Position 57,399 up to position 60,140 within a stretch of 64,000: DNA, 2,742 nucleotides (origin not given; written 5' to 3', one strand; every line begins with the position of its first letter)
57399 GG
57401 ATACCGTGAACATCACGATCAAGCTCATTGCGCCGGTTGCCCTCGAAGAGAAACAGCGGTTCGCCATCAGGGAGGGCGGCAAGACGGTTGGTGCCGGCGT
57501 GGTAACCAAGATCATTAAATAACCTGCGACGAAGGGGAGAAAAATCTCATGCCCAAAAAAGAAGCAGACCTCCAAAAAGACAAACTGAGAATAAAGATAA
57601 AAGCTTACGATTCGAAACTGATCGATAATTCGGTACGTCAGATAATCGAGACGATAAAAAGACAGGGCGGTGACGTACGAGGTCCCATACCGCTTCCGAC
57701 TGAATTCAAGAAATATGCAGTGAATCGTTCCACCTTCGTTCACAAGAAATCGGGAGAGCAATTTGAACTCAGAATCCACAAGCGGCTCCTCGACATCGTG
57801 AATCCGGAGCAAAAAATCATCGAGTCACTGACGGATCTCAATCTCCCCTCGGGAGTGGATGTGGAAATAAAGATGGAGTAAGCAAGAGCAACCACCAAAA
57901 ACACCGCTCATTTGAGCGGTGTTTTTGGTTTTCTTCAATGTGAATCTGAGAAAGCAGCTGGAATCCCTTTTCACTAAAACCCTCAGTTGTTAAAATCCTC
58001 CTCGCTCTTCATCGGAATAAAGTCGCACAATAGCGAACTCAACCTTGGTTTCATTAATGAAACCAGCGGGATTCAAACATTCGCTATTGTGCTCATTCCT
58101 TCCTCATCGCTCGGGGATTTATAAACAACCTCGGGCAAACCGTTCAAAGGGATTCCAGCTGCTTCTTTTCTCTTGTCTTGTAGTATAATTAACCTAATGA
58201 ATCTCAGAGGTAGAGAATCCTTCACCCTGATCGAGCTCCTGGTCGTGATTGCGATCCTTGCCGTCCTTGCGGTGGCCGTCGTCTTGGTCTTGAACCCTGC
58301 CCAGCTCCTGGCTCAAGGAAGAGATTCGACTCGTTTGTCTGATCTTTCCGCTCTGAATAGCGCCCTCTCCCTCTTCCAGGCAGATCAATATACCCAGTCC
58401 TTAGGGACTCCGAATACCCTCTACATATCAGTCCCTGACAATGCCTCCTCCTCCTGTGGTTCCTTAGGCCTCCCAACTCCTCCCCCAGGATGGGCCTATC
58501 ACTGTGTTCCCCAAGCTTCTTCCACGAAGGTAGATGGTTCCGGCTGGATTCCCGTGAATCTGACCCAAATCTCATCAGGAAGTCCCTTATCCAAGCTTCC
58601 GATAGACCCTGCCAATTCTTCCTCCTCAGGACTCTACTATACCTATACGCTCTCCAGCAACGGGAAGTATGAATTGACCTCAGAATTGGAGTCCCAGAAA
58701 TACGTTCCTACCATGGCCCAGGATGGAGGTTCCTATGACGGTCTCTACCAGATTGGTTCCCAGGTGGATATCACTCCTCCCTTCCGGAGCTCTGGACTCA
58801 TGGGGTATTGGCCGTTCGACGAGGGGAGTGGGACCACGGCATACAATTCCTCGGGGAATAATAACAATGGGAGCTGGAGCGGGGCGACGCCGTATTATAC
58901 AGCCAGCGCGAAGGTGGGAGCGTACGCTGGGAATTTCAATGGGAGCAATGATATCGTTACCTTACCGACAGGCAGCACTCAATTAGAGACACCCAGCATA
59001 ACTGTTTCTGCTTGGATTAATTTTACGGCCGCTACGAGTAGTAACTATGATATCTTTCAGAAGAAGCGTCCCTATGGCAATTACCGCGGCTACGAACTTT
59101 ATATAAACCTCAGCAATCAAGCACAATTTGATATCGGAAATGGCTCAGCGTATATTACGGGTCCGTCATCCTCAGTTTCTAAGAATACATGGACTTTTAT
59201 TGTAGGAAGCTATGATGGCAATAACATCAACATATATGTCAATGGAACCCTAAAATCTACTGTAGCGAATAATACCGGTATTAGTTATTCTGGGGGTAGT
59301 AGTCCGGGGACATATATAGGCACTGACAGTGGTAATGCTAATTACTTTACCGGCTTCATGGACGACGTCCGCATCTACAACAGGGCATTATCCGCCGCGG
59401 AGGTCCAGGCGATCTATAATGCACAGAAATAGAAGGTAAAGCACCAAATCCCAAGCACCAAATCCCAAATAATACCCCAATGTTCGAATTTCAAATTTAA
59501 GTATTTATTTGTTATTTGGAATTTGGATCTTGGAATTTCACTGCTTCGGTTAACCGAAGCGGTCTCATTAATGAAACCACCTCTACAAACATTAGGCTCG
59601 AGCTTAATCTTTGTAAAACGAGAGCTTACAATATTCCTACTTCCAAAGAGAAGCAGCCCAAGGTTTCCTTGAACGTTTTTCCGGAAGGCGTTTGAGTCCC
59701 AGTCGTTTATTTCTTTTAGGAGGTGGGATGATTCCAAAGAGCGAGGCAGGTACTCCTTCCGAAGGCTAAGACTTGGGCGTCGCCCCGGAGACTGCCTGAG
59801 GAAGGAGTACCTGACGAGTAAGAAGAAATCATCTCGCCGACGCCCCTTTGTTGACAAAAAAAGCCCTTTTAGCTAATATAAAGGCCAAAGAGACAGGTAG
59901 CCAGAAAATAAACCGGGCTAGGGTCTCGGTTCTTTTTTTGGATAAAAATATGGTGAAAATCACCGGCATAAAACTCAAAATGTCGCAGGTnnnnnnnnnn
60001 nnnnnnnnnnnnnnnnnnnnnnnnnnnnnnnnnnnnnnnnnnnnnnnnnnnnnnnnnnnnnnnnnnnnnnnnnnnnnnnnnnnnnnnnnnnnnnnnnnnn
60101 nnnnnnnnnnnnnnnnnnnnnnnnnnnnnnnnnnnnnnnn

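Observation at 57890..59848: A pilin-lectin gene cassette inserted into the S10 ribosomal operon between rpsJ and rplC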

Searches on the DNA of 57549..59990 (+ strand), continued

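Call 64: search_rna_families(sources=[L009, L088, L013, L016, L020, L021, L022, L023, L090, L012, L087], threshold=gathering)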
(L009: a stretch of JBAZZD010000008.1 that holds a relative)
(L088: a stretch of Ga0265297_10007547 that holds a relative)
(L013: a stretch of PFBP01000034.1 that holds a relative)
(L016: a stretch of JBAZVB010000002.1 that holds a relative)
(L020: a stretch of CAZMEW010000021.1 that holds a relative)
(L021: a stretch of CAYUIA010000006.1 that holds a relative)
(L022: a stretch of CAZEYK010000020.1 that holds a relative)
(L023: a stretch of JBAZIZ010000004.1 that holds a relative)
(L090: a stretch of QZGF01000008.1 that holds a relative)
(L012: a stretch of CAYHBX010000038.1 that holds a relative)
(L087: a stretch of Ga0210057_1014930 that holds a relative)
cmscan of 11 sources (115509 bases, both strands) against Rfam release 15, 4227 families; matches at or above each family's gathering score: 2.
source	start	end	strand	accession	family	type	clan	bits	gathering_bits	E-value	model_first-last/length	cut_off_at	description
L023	3173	4669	+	RF00177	SSU_rRNA_bacteria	Gene; rRNA;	CL00111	1443.9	50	0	1-1533/1533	no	Bacterial small subunit ribosomal RNA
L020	150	1654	+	RF00177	SSU_rRNA_bacteria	Gene; rRNA;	CL00111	1425.2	50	0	1-1533/1533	no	Bacterial small subunit ribosomal RNA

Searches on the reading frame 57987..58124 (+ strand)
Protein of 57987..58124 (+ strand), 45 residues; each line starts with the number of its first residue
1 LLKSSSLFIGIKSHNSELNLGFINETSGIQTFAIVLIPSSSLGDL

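Call 98: search_protein_families(library=pfam, proteins=[window:57987-58124:+], max_evalue=0.01)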
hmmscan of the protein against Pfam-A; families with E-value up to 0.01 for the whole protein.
window:57987-58124:+ (45 aa): 0 families
